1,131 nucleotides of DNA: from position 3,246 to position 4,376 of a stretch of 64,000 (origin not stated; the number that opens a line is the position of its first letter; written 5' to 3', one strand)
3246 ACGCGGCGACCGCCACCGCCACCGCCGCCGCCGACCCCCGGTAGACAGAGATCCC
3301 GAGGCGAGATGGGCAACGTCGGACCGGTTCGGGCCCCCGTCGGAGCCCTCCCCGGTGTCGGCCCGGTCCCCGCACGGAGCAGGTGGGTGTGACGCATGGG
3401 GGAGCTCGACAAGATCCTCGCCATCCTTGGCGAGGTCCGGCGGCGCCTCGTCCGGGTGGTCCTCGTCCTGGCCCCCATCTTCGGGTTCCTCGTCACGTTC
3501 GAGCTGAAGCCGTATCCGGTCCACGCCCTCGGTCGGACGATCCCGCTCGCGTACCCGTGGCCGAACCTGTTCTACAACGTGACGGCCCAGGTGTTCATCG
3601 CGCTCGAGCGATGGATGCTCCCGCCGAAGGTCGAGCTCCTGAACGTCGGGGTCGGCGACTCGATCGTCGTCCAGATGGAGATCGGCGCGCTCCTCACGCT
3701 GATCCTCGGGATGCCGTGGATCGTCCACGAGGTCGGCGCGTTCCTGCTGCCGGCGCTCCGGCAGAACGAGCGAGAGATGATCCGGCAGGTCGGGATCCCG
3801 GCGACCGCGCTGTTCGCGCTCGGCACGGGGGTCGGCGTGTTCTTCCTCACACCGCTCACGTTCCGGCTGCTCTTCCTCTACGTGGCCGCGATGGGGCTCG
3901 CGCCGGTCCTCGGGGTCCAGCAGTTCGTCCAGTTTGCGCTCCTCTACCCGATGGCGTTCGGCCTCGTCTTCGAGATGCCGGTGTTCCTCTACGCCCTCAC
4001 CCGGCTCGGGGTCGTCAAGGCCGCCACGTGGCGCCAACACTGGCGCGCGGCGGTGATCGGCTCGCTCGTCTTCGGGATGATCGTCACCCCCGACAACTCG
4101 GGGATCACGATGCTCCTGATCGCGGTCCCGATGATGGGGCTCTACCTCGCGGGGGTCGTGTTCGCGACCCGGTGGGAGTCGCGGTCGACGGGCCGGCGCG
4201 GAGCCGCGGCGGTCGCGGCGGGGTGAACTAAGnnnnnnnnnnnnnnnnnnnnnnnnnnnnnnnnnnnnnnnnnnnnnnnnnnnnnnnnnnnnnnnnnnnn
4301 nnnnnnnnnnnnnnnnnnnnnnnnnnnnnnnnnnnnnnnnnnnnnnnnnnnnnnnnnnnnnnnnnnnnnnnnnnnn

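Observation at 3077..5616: Tat translocase genes embedded in the respiratory operon and translationally coupled to their likely substrate (Rieske protein)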

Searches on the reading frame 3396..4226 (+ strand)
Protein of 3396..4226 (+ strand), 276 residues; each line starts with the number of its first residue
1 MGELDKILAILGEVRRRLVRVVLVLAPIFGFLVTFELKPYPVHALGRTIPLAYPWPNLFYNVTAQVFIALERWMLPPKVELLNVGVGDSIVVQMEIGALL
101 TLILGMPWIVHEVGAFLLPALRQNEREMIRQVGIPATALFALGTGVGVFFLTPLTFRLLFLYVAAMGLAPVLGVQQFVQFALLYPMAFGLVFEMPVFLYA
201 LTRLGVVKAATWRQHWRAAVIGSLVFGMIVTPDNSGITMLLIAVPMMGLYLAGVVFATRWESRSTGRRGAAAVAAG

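Call 3: search_protein_families(library=pfam, proteins=[window:3396-4226:+], max_evalue=0.01)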
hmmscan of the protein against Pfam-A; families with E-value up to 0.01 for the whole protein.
window:3396-4226:+ (276 aa): 1 family
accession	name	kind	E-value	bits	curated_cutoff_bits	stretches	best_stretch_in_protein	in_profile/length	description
PF00902.23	TatC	-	2.2e-40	139.2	25.1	1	10-245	2-208/208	Sec-independent protein translocase protein (TatC)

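Call 5: find_encoding_contigs(protein=window:3396-4226:+, flank=10000, max_places=6)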
Protein window:3396-4226:+ (276 aa): no gene with exactly this product is on record in the collection.

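Call 7: find_homologous_proteins(query=window:3396-4226:+, max_evalue=0.00001)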
Query window:3396-4226:+ (276 aa): 629 proteins with E <= 0.00001 among 8000 candidates; the best 120 are listed.
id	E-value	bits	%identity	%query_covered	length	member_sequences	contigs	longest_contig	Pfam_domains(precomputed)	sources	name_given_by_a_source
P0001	2.1e-171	587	100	100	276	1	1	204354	PF00902.24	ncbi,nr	ncbi:MAG: twin-arginine translocase subunit TatC [Thermoplasmata archaeon]|nr:twin-arginine transloc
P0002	6.6e-171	585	100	100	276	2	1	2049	PF00902.24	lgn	-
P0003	5.0e-170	582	99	100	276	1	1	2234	PF00902.24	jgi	-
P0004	6.3e-169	579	98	100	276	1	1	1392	PF00902.24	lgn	-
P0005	1.0e-154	532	87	100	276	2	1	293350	PF00902.24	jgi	jgi:sec-independent protein translocase protein TatC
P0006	4.1e-152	524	87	95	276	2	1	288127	PF00902.24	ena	-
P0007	1.2e-150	519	87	100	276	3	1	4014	PF00902.24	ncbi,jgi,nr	ncbi:MAG TPA: twin-arginine translocase subunit TatC [Thermoplasmata archaeon]|jgi:sec-independent p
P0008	2.4e-150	518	87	100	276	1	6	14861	PF00902.24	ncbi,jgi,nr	ncbi:MAG TPA: twin-arginine translocase subunit TatC [Thermoplasmata archaeon]|nr:twin-arginine tran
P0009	4.0e-148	510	85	100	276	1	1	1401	PF00902.24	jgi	jgi:sec-independent protein translocase protein TatC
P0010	8.0e-143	493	82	100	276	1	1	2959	PF00902.24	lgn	-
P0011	1.2e-139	483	82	100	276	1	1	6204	PF00902.24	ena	-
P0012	1.8e-138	479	81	100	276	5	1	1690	PF00902.24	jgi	jgi:sec-independent protein translocase protein TatC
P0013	5.6e-138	477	83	97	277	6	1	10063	PF00902.24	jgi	jgi:sec-independent protein translocase protein TatC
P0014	6.6e-137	474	80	98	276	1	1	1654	PF00902.24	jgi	jgi:sec-independent protein translocase protein TatC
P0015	1.0e-136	473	79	100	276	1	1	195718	PF00902.24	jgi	jgi:sec-independent protein translocase protein TatC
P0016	1.1e-136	473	81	100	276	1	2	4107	PF00902.24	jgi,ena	jgi:sec-independent protein translocase protein TatC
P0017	4.3e-136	471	79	100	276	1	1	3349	PF00902.24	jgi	jgi:sec-independent protein translocase protein TatC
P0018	1.4e-135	469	79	100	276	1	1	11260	PF00902.24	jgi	jgi:sec-independent protein translocase protein TatC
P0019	3.1e-135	468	79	100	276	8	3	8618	PF00902.24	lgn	-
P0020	4.0e-134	465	79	100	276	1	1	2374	PF00902.24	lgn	-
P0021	9.6e-134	463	77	100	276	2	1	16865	PF00902.24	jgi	jgi:sec-independent protein translocase protein TatC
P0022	1.7e-132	459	76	100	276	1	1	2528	PF00902.24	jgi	jgi:sec-independent protein translocase protein TatC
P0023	3.8e-131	455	76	99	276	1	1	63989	PF00902.24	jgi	jgi:sec-independent protein translocase protein TatC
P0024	6.1e-131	454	76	100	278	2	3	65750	PF00902.24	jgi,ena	-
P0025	2.0e-130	452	76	100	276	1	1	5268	PF00902.24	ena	-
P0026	2.2e-130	452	76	99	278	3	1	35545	PF00902.24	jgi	-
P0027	1.4e-129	450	75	100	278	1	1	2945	PF00902.24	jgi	jgi:sec-independent protein translocase protein TatC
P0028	5.9e-129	448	74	100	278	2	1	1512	PF00902.24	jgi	-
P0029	6.2e-129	448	75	100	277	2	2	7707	PF00902.24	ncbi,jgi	ncbi:MAG: twin-arginine translocase subunit TatC [Thermoplasmata archaeon]|jgi:sec-independent prote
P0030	7.6e-129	447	74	100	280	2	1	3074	PF00902.24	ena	-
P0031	9.8e-129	447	76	98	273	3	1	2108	PF00902.24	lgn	-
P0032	1.7e-128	446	74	100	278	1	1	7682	PF00902.24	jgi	jgi:sec-independent protein translocase protein TatC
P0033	2.0e-128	446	76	93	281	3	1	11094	PF00902.24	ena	-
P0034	2.0e-128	446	75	100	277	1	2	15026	PF00902.24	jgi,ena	-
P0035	3.5e-128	445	73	100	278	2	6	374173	PF00902.24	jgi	jgi:sec-independent protein translocase protein TatC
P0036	4.0e-128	445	75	100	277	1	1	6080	PF00902.24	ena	-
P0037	5.6e-128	444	75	100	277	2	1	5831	PF00902.24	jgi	-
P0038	6.6e-128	444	73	100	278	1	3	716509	PF00902.24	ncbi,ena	ncbi:MAG: twin-arginine translocase subunit TatC [Thermoplasmata archaeon]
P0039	8.8e-128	444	77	97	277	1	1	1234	PF00902.24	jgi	-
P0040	1.2e-127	443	76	99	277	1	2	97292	PF00902.24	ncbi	-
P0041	1.2e-127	443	73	100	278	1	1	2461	PF00902.24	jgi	-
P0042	1.4e-127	443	72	100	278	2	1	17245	PF00902.24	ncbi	-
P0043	1.6e-127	443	73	100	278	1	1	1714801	PF00902.24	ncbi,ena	-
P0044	1.7e-127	443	73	100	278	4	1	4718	PF00902.24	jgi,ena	-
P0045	2.6e-127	442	74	95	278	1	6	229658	PF00902.24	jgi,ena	jgi:sec-independent protein translocase protein TatC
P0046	3.3e-127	442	74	100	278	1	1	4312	PF00902.24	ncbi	ncbi:MAG: twin-arginine translocase subunit TatC [Candidatus Lutacidiplasmatales archaeon]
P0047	3.8e-127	442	73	100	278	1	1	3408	PF00902.24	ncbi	-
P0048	5.2e-127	441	74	97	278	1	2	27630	PF00902.24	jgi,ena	-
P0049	7.4e-127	441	73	100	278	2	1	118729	PF00902.24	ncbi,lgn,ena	-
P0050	7.4e-127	441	74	100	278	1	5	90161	PF00902.24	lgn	-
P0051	8.1e-127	441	73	100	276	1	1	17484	PF00902.24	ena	-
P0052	8.8e-127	440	73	100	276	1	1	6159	PF00902.24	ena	-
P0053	9.6e-127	440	73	100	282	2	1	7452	PF00902.24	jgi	-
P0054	1.0e-126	440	76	97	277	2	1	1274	PF00902.24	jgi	jgi:sec-independent protein translocase protein TatC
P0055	1.2e-126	440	75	100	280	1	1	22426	PF00902.24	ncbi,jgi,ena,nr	ncbi:MAG TPA: twin-arginine translocase subunit TatC [Thermoplasmata archaeon]|nr:twin-arginine tran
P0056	1.3e-126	440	72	100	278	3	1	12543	PF00902.24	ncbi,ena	-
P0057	1.4e-126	440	75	95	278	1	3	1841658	PF00902.24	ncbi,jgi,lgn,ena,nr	ncbi:MAG: twin-arginine translocase subunit TatC [Thermoplasmata archaeon]|nr:twin-arginine transloc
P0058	1.5e-126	440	74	100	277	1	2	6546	PF00902.24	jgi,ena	jgi:sec-independent protein translocase protein TatC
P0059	2.0e-126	439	72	100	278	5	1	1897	PF00902.24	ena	-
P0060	2.1e-126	439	75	100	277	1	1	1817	PF00902.24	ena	-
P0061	2.4e-126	439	75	95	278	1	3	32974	PF00902.24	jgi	jgi:sec-independent protein translocase protein TatC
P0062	3.2e-126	439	71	100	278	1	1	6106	PF00902.24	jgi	jgi:sec-independent protein translocase protein TatC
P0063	3.8e-126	438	73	100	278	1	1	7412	PF00902.24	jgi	jgi:sec-independent protein translocase protein TatC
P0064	3.9e-126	438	73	100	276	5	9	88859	PF00902.24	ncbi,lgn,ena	-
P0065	6.4e-126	438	72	100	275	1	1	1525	PF00902.24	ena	-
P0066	8.1e-126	437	74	99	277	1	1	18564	PF00902.24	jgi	jgi:sec-independent protein translocase protein TatC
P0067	8.3e-126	437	72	100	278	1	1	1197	PF00902.24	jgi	jgi:sec-independent protein translocase protein TatC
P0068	9.6e-126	437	72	100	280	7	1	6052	PF00902.24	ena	-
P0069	9.7e-126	437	74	99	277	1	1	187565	PF00902.24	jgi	jgi:sec-independent protein translocase protein TatC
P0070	1.0e-125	437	73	100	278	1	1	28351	PF00902.24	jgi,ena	-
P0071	1.3e-125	437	75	97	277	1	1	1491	PF00902.24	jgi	jgi:sec-independent protein translocase protein TatC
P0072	1.3e-125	437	73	100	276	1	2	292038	PF00902.24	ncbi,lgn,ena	-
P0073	1.4e-125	437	73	100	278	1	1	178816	PF00902.24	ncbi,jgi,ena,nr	ncbi:MAG TPA: twin-arginine translocase subunit TatC [Thermoplasmata archaeon]|nr:twin-arginine tran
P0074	1.4e-125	437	73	100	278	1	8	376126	PF00902.24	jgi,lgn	-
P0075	1.7e-125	436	71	98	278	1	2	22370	PF00902.24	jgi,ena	-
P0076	2.1e-125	436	71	100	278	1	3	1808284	PF00902.24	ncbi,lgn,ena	-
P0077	2.2e-125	436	72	100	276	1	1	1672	PF00902.24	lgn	-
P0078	2.3e-125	436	71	99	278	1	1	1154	PF00902.24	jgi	jgi:sec-independent protein translocase protein TatC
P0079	2.5e-125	436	74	97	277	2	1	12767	PF00902.24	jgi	jgi:sec-independent protein translocase protein TatC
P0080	2.7e-125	436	73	100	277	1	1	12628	PF00902.24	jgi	jgi:sec-independent protein translocase protein TatC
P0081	2.7e-125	436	71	100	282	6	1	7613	PF00902.24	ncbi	-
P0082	4.3e-125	435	73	100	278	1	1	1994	PF00902.24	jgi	-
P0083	5.2e-125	435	73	97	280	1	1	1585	PF00902.24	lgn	-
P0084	5.5e-125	435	73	100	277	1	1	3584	PF00902.24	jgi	jgi:sec-independent protein translocase protein TatC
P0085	5.9e-125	435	73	100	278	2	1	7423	PF00902.24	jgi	jgi:sec-independent protein translocase protein TatC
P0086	6.7e-125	434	72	100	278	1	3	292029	PF00902.24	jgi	jgi:sec-independent protein translocase protein TatC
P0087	6.8e-125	434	71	100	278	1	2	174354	PF00902.24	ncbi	ncbi:MAG: twin-arginine translocase subunit TatC [Thermoplasmata archaeon]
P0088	7.0e-125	434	72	99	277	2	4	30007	PF00902.24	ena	-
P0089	7.7e-125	434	74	100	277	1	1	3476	PF00902.24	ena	-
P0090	9.0e-125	434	71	100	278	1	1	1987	PF00902.24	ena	-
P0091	1.1e-124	434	73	99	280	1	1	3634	PF00902.24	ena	-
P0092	1.1e-124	434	73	100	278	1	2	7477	PF00902.24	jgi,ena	-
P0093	1.3e-124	433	74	100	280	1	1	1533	PF00902.24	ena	-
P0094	1.4e-124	433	74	99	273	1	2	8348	PF00902.24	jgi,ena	-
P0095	1.5e-124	433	73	100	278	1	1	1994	PF00902.24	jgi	-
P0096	1.6e-124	433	73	99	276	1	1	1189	PF00902.24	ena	-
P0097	2.1e-124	433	72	100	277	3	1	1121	PF00902.24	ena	-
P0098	2.3e-124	433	74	100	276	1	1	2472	PF00902.24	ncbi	-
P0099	2.4e-124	433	72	96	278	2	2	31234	PF00902.24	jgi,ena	jgi:sec-independent protein translocase protein TatC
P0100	2.6e-124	432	71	100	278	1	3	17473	PF00902.24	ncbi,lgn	-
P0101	3.1e-124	432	71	99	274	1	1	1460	PF00902.24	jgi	jgi:sec-independent protein translocase protein TatC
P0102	3.7e-124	432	71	100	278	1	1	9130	PF00902.24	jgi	jgi:sec-independent protein translocase protein TatC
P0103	4.9e-124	431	72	100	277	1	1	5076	PF00902.24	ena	-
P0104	5.4e-124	431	74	99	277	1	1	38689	PF00902.24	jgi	jgi:sec-independent protein translocase protein TatC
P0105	5.4e-124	431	71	100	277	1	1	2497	PF00902.24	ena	-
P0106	5.5e-124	431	72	100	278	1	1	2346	PF00902.24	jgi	jgi:sec-independent protein translocase protein TatC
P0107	5.5e-124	431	74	97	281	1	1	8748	PF00902.24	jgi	jgi:sec-independent protein translocase protein TatC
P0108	7.3e-124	431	73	100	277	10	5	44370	PF00902.24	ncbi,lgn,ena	-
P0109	8.6e-124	431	73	100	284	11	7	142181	PF00902.24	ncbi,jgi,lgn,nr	ncbi:MAG TPA: twin-arginine translocase subunit TatC [Thermoplasmata archaeon]|nr:twin-arginine tran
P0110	8.7e-124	431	70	100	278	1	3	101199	PF00902.24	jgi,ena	jgi:sec-independent protein translocase protein TatC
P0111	9.5e-124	431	74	100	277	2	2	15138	PF00902.24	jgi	-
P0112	1.1e-123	430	75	97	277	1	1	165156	PF00902.24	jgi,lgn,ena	jgi:sec-independent protein translocase protein TatC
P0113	1.3e-123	430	73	97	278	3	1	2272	PF00902.24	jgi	-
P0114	1.4e-123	430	73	100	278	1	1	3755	PF00902.24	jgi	-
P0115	1.8e-123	430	70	100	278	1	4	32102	PF00902.24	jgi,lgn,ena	-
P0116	1.9e-123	430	73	96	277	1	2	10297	PF00902.24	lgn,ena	-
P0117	2.0e-123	429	74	93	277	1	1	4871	PF00902.24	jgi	jgi:sec-independent protein translocase protein TatC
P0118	2.2e-123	429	73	100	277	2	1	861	PF00902.24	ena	-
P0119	2.3e-123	429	71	100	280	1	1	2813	PF00902.24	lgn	-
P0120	2.3e-123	429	73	100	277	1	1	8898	PF00902.24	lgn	-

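Call 8: find_encoding_contigs(protein=P0001, flank=10000, max_places=3)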
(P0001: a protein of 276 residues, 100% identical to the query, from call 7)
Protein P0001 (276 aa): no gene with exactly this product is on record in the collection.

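Call 9: find_encoding_contigs(protein=P0057, flank=10000, max_places=3)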
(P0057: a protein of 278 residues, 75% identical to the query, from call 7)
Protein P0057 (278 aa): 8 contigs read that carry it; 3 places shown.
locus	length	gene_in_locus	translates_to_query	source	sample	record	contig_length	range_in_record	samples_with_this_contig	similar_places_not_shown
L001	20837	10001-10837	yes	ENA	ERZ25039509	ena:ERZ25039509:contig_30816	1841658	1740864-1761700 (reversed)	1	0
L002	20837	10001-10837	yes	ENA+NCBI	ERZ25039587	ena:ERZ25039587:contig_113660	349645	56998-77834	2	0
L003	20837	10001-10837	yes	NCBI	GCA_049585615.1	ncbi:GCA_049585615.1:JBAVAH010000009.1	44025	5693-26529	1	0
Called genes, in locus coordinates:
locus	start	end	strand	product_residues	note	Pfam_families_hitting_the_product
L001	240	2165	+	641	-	PF06733:DEAD_2, PF06777:HBB, PF13307:Helicase_C_2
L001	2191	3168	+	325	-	PF00288:GHMP_kinases_N, PF08544:GHMP_kinases_C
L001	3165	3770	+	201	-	PF13580:SIS_2, PF01380:SIS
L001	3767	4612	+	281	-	PF00571:CBS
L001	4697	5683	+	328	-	-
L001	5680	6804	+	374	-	-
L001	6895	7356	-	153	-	PF00116:COX2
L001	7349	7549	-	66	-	-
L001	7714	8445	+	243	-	-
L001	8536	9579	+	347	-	PF04014:MazE_antitoxin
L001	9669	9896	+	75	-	PF02416:TatA_B_E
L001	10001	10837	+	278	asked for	PF00902:TatC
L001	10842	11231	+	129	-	-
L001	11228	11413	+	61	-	-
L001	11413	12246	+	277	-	PF00355:Rieske (weak)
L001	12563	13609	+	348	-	PF00033:Cytochrome_B, PF13631:Cytochrom_B_N_2, PF00032:Cytochrom_B_C (weak)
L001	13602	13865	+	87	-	-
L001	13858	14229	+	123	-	-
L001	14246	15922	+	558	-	PF00115:COX1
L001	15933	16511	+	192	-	PF02628:COX15-CtaA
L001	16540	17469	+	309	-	PF01040:UbiA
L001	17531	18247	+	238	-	-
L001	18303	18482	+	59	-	-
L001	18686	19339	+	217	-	PF01728:FtsJ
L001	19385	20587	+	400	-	PF01261:AP_endonuc_2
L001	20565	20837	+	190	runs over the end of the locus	PF01380:SIS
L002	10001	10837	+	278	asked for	PF00902:TatC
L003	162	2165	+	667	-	PF00270:DEAD (weak), PF06733:DEAD_2, PF06777:HBB, PF13307:Helicase_C_2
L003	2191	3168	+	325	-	PF00288:GHMP_kinases_N, PF08544:GHMP_kinases_C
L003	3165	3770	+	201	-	PF13580:SIS_2, PF01380:SIS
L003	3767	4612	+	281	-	PF00571:CBS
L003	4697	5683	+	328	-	-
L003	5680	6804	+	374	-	-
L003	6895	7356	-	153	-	PF00116:COX2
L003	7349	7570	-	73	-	-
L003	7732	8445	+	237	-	-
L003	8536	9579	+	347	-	PF04014:MazE_antitoxin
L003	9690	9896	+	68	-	PF02416:TatA_B_E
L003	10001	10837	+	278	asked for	PF00902:TatC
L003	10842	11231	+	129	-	-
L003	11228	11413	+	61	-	-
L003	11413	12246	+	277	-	PF00355:Rieske (weak)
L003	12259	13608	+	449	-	PF00033:Cytochrome_B, PF13631:Cytochrom_B_N_2, PF00032:Cytochrom_B_C (weak)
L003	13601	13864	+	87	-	-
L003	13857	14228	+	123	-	-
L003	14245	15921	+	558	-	PF00115:COX1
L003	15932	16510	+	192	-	PF02628:COX15-CtaA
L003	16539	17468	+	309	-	PF01040:UbiA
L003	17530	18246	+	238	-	-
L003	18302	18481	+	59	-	-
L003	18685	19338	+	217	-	PF01728:FtsJ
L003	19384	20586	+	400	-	PF01261:AP_endonuc_2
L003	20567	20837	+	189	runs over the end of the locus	PF01380:SIS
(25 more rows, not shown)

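Call 12: search_protein_families(library=ncbifam, proteins=[window:3396-4226:+], max_evalue=1)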
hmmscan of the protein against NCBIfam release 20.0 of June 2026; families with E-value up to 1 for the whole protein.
window:3396-4226:+ (276 aa): 4 families
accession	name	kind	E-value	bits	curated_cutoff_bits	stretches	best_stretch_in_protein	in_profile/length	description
TIGR01912.1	TatC-Arch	equivalog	3.1e-45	154.7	192.6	1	56-260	31-232/234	Sec-independent protein translocase TatC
TIGR00945.1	tatC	equivalog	1.6e-33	116.4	132.7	1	8-250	2-215/215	twin-arginine translocase subunit TatC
NF008174.0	PRK10921.1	equivalog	3.3e-20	72.7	432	1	75-260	53-236/258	Sec-independent protein translocase subunit TatC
NF002317.0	PRK01250.1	equivalog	0.27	11.1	200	1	171-247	39-112/176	inorganic diphosphatase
